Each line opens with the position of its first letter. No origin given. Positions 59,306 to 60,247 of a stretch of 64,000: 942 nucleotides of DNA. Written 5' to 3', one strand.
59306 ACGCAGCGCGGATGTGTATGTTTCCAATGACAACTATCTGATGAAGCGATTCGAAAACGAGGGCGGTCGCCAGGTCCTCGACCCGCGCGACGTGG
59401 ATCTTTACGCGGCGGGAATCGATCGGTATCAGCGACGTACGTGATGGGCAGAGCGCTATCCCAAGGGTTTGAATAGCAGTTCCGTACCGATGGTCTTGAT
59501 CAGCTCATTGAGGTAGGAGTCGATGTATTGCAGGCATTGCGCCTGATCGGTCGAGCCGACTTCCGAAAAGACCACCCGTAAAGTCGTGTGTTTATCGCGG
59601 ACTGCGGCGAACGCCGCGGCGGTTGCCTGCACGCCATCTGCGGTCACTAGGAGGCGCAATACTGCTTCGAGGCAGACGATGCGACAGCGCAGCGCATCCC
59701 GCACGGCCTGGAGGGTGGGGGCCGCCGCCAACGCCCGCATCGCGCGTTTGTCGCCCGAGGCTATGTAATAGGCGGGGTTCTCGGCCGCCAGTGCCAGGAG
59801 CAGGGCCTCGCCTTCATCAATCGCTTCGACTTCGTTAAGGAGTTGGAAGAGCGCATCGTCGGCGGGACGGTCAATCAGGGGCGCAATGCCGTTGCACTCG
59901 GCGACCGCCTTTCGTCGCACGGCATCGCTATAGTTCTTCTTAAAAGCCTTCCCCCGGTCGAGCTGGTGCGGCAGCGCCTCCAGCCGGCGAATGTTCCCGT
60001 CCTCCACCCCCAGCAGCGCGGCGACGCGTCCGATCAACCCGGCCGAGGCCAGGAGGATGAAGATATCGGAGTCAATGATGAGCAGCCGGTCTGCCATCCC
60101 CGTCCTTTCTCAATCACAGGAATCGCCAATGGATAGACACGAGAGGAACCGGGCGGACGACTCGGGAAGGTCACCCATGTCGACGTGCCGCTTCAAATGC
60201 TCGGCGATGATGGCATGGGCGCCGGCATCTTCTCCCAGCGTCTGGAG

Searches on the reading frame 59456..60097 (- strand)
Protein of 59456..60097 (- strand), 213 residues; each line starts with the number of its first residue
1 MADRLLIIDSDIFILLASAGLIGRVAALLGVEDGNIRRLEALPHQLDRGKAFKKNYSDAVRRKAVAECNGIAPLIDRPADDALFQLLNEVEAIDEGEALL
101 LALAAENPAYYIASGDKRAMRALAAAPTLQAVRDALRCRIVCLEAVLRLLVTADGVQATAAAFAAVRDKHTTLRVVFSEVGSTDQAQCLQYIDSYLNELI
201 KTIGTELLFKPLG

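Call 3: search_protein_families(library=pfam, proteins=[window:59456-60097:-], max_evalue=0.1)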
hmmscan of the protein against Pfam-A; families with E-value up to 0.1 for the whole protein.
window:59456-60097:- (213 aa): 0 families

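Call 4: search_protein_families(library=padloc, proteins=[window:59456-60097:-], max_evalue=0.1)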
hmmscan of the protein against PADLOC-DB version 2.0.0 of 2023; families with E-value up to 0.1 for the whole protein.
window:59456-60097:- (213 aa): 0 families

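Call 7: search_protein_families(library=ncbifam, proteins=[window:59456-60097:-], max_evalue=0.1)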
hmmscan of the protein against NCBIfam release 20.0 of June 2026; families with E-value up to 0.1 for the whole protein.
window:59456-60097:- (213 aa): 1 family
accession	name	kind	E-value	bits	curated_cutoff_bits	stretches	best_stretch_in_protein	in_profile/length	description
TIGR03448.1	mycothiol_MshD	equivalog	0.08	12.2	163.1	0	97-175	90-168/294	mycothiol synthase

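Call 9: find_homologous_proteins(query=window:59456-60097:-)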
Query window:59456-60097:- (213 aa): 19 proteins with E <= 0.001 among 8000 candidates.
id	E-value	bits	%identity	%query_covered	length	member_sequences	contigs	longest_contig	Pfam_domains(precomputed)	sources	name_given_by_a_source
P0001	1.8e-128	444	100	100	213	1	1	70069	-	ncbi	-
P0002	5.4e-69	250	59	98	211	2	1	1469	-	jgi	jgi:hypothetical protein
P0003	7.9e-69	249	59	98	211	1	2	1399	-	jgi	jgi:hypothetical protein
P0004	1.2e-68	249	60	99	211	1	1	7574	-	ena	-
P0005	6.5e-62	227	58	98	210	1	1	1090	-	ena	-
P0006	4.5e-58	214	52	99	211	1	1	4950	-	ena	-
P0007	7.8e-52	194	49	99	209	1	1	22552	-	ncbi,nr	ncbi:MAG: hypothetical protein NTY19_07710 [Planctomycetota bacterium]|nr:hypothetical protein [Plan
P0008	9.8e-52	194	50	99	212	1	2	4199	-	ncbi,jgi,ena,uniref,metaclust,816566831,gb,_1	ncbi:hypothetical protein LCGC14_2081330 [marine sediment metagenome]|uniref:Uncharacterized protein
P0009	2.3e-50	189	48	100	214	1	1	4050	-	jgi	jgi:hypothetical protein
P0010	5.8e-50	188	49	99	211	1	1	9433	-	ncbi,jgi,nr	ncbi:MAG: hypothetical protein HQ592_13635 [Planctomycetes bacterium]|nr:hypothetical protein [Planc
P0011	1.0e-49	187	48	99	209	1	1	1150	-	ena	-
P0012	1.0e-46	177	46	99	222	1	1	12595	-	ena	-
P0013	1.5e-46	177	45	99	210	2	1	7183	-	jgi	-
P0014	5.6e-45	172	47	98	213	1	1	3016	-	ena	-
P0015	1.4e-44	170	44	100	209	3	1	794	-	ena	-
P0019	5.2e-15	74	35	96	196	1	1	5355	-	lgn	-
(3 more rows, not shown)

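Call 10: find_encoding_contigs(protein=P0001, flank=10000, max_places=5)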
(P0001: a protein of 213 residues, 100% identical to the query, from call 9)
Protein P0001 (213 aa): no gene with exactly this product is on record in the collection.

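Call 11: find_encoding_contigs(protein=P0007, flank=10000, max_places=5)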
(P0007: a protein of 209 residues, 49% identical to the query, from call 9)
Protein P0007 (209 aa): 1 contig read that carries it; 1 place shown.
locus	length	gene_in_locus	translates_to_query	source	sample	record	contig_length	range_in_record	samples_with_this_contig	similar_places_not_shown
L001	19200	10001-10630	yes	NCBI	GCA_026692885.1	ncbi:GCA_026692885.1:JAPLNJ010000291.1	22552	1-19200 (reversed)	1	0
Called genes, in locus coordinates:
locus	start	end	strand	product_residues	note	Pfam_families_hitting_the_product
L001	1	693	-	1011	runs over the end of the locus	PF13271:DUF4062, PF05729:NACHT, PF03781:FGE-sulfatase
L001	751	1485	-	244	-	PF05685:Uma2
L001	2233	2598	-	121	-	-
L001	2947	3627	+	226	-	-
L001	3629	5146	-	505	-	PF03983:SHD1, PF01011:PQQ (faint), PF13360:PQQ_2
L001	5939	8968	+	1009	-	PF04851:ResIII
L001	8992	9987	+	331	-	PF06114:Peptidase_M78 (weak)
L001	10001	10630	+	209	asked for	-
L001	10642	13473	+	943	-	PF01555:N6_N4_Mtase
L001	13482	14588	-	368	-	PF13177:DNA_pol3_delta2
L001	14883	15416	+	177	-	PF00589:Phage_integrase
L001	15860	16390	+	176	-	PF10543:ORF6N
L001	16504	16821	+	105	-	-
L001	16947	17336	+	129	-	-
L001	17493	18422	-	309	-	PF14470:bPH_3, PF09851:SHOCT (weak)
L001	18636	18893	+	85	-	-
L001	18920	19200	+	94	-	?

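Call 15: find_related_loci(query=A2, collection=genome_contigs, flank=10000)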
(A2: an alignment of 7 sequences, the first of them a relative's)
Query A2 (213 aa) in genome_contigs; peptide patterns used: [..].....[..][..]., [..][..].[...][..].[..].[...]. (x = any residue, [..] = any of these).
37 stretches matched a pattern; 6 encode a relative of the query (tblastn E <= 1e-3); 6 distinct loci.
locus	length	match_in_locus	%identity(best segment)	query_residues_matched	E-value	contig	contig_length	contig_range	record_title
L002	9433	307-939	49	1-211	1e-59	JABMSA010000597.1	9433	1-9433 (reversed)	MAG: Planctomycetota bacterium isolate bin.53 k141_4995065, whole genome shotgun sequence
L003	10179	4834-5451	49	6-211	3e-57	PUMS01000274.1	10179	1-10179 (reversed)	MAG: Phycisphaeraceae bacterium isolate B1Sed10_221R1 B1-Sed10-C9341, whole genome shotgun sequence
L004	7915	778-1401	44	4-211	2e-52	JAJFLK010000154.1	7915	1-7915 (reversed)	MAG: Candidatus Sumerlaeota bacterium isolate OFTM353 OFTM353_153, whole genome shotgun sequence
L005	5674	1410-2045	41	1-211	7e-47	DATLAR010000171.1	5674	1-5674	MAG TPA_asm: Planctomycetota bacterium isolate SMAG_U14276 k141_395665, whole genome shotgun sequence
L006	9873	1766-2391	47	1-210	1e-44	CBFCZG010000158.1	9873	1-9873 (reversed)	MAG TPA_asm: uncultured Phycisphaerae bacterium isolate SRR6194934_binner13_Refined_19 genome assembly, contig: ERZ78139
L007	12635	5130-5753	41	1-209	6e-41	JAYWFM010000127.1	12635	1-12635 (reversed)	MAG: Planctomycetota bacterium isolate GL99_UP_concoct_187 GL99_UP_concoct_187_126, whole genome shotgun sequence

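Call 18: search_protein_families(library=pfam, proteins=[L003:5608-7038:+, L003:7365-10100:+, L003:1969-3726:-, L004:1938-3476:+, L004:3486-6215:+, L004:6263-7915:-, L002:2224-3807:+, L002:4400-5605:+, L002:6335-8008:-, L007:9433-10677:+], max_evalue=0.001)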
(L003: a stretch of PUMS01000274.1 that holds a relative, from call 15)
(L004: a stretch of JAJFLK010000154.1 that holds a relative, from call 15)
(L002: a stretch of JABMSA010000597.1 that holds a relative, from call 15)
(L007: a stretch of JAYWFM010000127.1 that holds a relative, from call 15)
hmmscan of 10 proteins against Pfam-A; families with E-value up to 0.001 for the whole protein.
L003:5608-7038:+ (476 aa): 2 families
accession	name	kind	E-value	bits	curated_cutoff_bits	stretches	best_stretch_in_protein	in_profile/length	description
PF00295.23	Glyco_hydro_28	-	1.1e-26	94.1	22.9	1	85-355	44-309/324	Glycosyl hydrolases family 28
PF12708.12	Pect-lyase_RHGA_epim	-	4.9e-09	36.7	27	1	8-64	1-62/213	Rhamnogalacturonase A/epimerase, pectate lyase-like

L003:7365-10100:+ (911 aa): 2 families
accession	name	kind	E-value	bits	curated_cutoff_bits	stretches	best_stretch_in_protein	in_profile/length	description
PF00521.26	DNA_topoisoIV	-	6.8e-145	483.7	31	1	51-517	1-430/432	DNA gyrase/topoisomerase IV, subunit A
PF03989.18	DNA_gyraseA_C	-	7.1e-71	233.9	27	5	706-752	1-47/48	DNA gyrase C-terminal domain, beta-propeller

L003:1969-3726:- (585 aa): 2 families
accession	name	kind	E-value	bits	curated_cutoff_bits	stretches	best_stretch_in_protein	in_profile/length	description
PF13229.12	Beta_helix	-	9.1e-06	25.8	25.9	1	453-577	33-149/158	Right handed beta helix region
PF12708.12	Pect-lyase_RHGA_epim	-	0.00022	21.5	27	0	134-174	21-62/213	Rhamnogalacturonase A/epimerase, pectate lyase-like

L004:1938-3476:+ (512 aa): 1 family
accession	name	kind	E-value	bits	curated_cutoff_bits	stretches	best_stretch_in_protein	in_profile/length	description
PF03739.19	LptF_LptG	-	6.3e-37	127.9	27.9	1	71-508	1-353/353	Lipopolysaccharide export system permease LptF/LptG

L004:3486-6215:+ (909 aa): 0 families

L004:6263-7915:- (550 aa): 16 families
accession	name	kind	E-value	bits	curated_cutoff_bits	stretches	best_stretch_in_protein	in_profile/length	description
PF13844.12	Glyco_transf_41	-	8e-55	186.5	25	2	188-333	75-221/543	Glycosyl transferase family 41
PF00515.34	TPR_1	-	2.6e-14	52.8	27.8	0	98-126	5-33/34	Tetratricopeptide repeat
PF07719.23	TPR_2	-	2.8e-13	49.3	27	0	98-126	5-33/34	Tetratricopeptide repeat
PF13414.12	TPR_11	-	5e-12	45.7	26.8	1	33-70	1-38/42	TPR repeat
PF13181.12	TPR_8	-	1.1e-11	44.3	25.7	0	28-58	3-33/34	Tetratricopeptide repeat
PF13432.12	TPR_16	-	1.7e-11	44.8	32.7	1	13-60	18-65/65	Tetratricopeptide repeat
PF13424.12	TPR_12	-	3.6e-09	37.1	30.1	2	26-90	3-75/77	Tetratricopeptide repeat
PF13431.12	TPR_17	-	3.6e-09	36.6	24.4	1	14-46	1-33/34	Tetratricopeptide repeat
PF13428.12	TPR_14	-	7.4e-09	35.9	23.5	0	31-68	6-43/44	Tetratricopeptide repeat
PF14559.12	TPR_19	-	1.1e-07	32.5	25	0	11-65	10-64/68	Tetratricopeptide repeat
PF13174.12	TPR_6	-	1.4e-07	32.1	26.3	0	96-126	2-32/33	Tetratricopeptide repeat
PF13371.12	TPR_9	-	2.2e-05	24.8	35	1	4-64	7-67/73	Tetratricopeptide repeat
PF20308.4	TPR-S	-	0.00021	22.2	27.6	0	10-56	4-50/102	Tetratricopeptide Repeats-Sensor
PF24575.1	TPR_Slam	-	0.00028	21.7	35.2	0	33-80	54-101/104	Surface lipoprotein assembly modifier, N-terminal TPR repeats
PF03704.23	BTAD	-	0.00072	20.4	22.1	0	62-123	64-125/146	Bacterial transcriptional activator domain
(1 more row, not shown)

L002:2224-3807:+ (527 aa): 0 families

L002:4400-5605:+ (401 aa): 0 families

L002:6335-8008:- (557 aa): 2 families
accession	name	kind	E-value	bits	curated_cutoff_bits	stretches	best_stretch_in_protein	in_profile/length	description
PF02873.21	MurB_C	-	6.1e-29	100.6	27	1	459-556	2-98/99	UDP-N-acetylenolpyruvoylglucosamine reductase, C-terminal domain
PF01565.28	FAD_binding_4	-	1e-20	74.3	26.4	1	298-422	3-135/139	FAD binding domain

L007:9433-10677:+ (414 aa): 1 family
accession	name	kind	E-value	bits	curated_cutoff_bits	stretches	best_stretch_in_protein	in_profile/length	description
PF00589.27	Phage_integrase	-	8.4e-27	94.5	27.1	1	212-391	4-169/172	Phage integrase family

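Call 19: search_protein_families(library=pfam, proteins=[L005:2080-3213:-, L005:3904-5082:+, L005:5036-5674:-, L006:4071-5282:-, L006:5438-7198:+, L006:7168-8049:+, L006:8046-9521:+, L006:214-780:-, L007:11053-12567:+, L003:1059-2021:-], max_evalue=0.001)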
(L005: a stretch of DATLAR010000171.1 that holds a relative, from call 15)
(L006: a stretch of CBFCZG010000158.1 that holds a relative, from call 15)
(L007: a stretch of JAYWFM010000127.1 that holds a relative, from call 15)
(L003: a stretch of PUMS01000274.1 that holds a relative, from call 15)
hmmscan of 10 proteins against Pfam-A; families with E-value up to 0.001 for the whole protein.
L005:2080-3213:- (377 aa): 2 families
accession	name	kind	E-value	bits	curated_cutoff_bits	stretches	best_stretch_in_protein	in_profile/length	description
PF05343.19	Peptidase_M42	-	2.1e-88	296.6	23.2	1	70-360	1-292/292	M42 glutamyl aminopeptidase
PF01546.33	Peptidase_M20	-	7.9e-07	29.6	24.6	1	191-366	24-205/206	Peptidase family M20/M25/M40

L005:3904-5082:+ (392 aa): 0 families

L005:5036-5674:- (212 aa): 4 families
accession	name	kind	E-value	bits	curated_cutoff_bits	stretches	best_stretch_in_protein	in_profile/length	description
PF13180.12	PDZ_2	-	1.8e-23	83.1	27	2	10-100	1-79/80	PDZ domain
PF00595.29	PDZ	-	9.1e-21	74.5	23.2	2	8-88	8-80/81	PDZ domain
PF17820.7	PDZ_6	-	4.1e-18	65.3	27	2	37-90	2-54/54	PDZ domain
PF14685.13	PDZ_Tricorn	-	0.00041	20.7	25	0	48-93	35-81/88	Tricorn protease PDZ domain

L006:4071-5282:- (403 aa): 0 families

L006:5438-7198:+ (586 aa): 10 families
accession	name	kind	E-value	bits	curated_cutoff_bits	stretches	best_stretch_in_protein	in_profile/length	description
PF13510.11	Fer2_4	-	1.1e-26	93.1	22.8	1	35-111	2-81/82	2Fe-2S iron-sulfur cluster binding domain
PF00384.28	Molybdopterin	-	4.6e-22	79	24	2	408-507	243-352/353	Molybdopterin oxidoreductase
PF22117.2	Fer4_Nqo3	-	1.3e-11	45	27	1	197-264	2-66/67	NADH-quinone oxidoreductase subunit 3, ferredoxin-like domain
PF10588.14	NADH-G_4Fe-4S_3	-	5e-08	32.8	27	1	118-142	1-25/40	NADH-ubiquinone oxidoreductase-G iron-sulfur binding region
PF12838.12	Fer4_7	-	5.6e-08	33.6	27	1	206-263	2-52/52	4Fe-4S dicluster domain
PF00037.32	Fer4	-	3.8e-06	26.9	21.1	1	249-264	8-23/24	4Fe-4S binding domain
PF13187.11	Fer4_9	-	2.3e-05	24.8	27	1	206-263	2-51/52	4Fe-4S dicluster domain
PF14697.11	Fer4_21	-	4.7e-05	23.9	35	1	204-262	6-55/59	4Fe-4S dicluster domain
PF04879.21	Molybdop_Fe4S4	-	7.8e-05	23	22.7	1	278-325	3-50/55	Molybdopterin oxidoreductase Fe4S4 domain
PF13484.11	Fer4_16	-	0.00089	20.4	30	1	248-272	1-25/66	4Fe-4S double cluster binding domain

L006:7168-8049:+ (293 aa): 1 family
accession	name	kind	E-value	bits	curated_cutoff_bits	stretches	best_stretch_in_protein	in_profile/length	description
PF10418.14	DHODB_Fe-S_bind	-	1.1e-13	51.1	23.9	1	225-261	2-41/41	Iron-sulfur cluster binding domain of dihydroorotate dehydrogenase B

L006:8046-9521:+ (491 aa): 15 families
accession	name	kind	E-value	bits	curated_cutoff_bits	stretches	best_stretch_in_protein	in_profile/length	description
PF14691.11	Fer4_20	-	3.8e-44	149.5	25.8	1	39-149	1-112/113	Dihydroprymidine dehydrogenase domain II, 4Fe-4S cluster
PF07992.20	Pyr_redox_2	-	6.6e-42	144.4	26.1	1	163-469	2-291/291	Pyridine nucleotide-disulphide oxidoreductase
PF00070.33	Pyr_redox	-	1e-17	64.9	22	2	303-376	1-78/82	Pyridine nucleotide-disulphide oxidoreductase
PF13738.12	Pyr_redox_3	-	5.4e-15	55.9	30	1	297-336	160-199/305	Pyridine nucleotide-disulphide oxidoreductase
PF01262.27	AlaDh_PNT_C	-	2.7e-12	47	23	1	273-335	2-62/214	Alanine dehydrogenase/PNT, C-terminal domain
PF13450.12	NAD_binding_8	-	1.2e-08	35.5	21.9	1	166-200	1-35/68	NAD(P)-binding Rossmann-like domain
PF13241.12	NAD_binding_7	-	7.6e-08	33.3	22.1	1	300-348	6-51/104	Putative NAD(P)-binding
PF01266.30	DAO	-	1.1e-07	32.2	27.9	0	163-197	1-35/353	FAD dependent oxidoreductase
PF02826.25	2-Hacid_dh_C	-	1.1e-05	25.4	25.1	0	294-341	29-76/178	D-isomer specific 2-hydroxyacid dehydrogenase, NAD binding domain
PF12831.13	FAD_oxidored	-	3.2e-05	23.9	27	0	304-333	2-31/416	FAD dependent oxidoreductase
PF01946.23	Thi4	-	4.2e-05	23.3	26.2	0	163-207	19-64/235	Thi4 family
PF03486.20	HI0933_like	-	5.5e-05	23.2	50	0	163-197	2-36/244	HI0933-like protein Rossmann domain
PF01494.25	FAD_binding_3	-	8e-05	22.5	22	0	163-194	3-34/349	FAD binding domain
PF01134.28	GIDA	-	0.00043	19.9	22.1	0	303-330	1-28/391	Glucose inhibited division protein A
PF13478.12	XdhC_C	-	0.00083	20.3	29.7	0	304-347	1-44/125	XdhC Rossmann domain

L006:214-780:- (188 aa): 0 families

L007:11053-12567:+ (504 aa): 1 family
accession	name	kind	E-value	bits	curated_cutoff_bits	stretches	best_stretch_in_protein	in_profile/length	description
PF23500.1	DUF7133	-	3.4e-51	175.2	27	2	230-348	3-121/385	Domain of unknown function (DUF7133)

L003:1059-2021:- (320 aa): 0 families

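Call 27: find_related_loci(query=A2, collection=metagenome_contigs, flank=10000)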
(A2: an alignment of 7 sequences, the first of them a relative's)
Query A2 (213 aa) in metagenome_contigs; peptide patterns used: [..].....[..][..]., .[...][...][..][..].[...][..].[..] (x = any residue, [..] = any of these).
129 stretches matched a pattern; 10 encode a relative of the query (tblastn E <= 1e-3); 10 distinct loci.
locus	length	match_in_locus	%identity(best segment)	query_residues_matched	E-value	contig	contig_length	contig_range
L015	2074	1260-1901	50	1-213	1e-61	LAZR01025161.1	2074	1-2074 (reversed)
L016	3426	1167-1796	45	1-211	9e-54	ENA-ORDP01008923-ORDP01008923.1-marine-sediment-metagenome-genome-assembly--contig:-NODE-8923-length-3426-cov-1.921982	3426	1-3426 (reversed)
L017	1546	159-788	44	1-211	3e-50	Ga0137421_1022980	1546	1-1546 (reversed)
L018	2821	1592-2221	42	1-211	4e-47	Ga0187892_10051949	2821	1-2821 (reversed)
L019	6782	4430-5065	41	1-211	5e-47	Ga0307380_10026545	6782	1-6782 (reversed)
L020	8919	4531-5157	41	1-210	4e-46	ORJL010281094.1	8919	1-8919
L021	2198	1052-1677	47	1-210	5e-45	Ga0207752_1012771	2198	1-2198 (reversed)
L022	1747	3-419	49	71-210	5e-40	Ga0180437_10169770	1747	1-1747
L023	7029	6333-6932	41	3-193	4e-39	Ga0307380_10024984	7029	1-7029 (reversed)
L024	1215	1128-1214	79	1-29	3e-8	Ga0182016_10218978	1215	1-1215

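Call 29: find_encoding_contigs(protein=P0004, flank=10000, max_places=3)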
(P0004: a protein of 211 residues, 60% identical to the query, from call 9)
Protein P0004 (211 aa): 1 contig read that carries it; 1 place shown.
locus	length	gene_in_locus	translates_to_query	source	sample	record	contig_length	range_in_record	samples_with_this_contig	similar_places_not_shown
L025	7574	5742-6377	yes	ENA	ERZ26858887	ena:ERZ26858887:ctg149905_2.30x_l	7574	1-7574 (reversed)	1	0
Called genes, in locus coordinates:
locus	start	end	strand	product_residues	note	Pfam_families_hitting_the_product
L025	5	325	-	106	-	-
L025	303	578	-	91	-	-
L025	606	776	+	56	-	-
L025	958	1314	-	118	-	-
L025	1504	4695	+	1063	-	PF04851:ResIII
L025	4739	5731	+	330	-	-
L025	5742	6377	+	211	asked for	-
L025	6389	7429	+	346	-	PF01555:N6_N4_Mtase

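Call 30: find_encoding_contigs(protein=P0012, flank=10000, max_places=3)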
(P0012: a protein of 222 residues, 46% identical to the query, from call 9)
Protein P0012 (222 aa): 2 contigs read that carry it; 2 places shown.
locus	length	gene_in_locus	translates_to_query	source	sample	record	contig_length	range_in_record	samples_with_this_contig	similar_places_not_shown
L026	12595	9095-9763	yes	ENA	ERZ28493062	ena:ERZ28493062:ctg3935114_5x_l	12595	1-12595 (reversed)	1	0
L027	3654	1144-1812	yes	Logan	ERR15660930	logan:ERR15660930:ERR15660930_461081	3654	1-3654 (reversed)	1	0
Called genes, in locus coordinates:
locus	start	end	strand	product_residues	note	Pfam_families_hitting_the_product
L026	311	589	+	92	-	-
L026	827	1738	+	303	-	PF00162:PGK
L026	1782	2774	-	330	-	PF13432:TPR_16 (weak), PF25063:ARM_TT21_C, PF13432:TPR_16 (weak), PF23914:TPR_CcmH_CycH (weak), PF00515:TPR_1, PF13414:TPR_11, PF00515:TPR_1, PF13414:TPR_11, +16 more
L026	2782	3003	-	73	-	PF10771:DUF2582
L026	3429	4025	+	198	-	PF00578:AhpC-TSA, PF08534:Redoxin, PF13905:Thioredoxin_8 (weak)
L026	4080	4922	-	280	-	PF01255:Prenyltransf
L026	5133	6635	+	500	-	PF00884:Sulfatase, PF01663:Phosphodiest (faint), PF16347:SGSH_C (faint)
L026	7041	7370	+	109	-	PF00190:Cupin_1 (weak), PF07883:Cupin_2, PF02311:AraC_binding (weak)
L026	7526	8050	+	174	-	-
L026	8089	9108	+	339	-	PF06114:Peptidase_M78 (weak)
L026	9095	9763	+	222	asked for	-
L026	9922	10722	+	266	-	PF27126:NmeDI_C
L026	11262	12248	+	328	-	-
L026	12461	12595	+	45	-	?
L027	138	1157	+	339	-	PF06114:Peptidase_M78 (weak)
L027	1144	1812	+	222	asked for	-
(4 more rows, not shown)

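Call 31: find_encoding_contigs(protein=P0013, flank=10000, max_places=3)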
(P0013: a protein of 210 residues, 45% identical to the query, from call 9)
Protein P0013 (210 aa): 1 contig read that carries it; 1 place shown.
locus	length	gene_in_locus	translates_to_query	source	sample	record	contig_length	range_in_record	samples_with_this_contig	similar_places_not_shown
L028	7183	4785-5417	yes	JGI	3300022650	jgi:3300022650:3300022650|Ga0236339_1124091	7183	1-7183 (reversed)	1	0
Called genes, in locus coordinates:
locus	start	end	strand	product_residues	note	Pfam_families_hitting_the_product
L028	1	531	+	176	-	?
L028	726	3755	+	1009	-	PF04851:ResIII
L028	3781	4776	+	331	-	PF06114:Peptidase_M78 (weak)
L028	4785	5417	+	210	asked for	-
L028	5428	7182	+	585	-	?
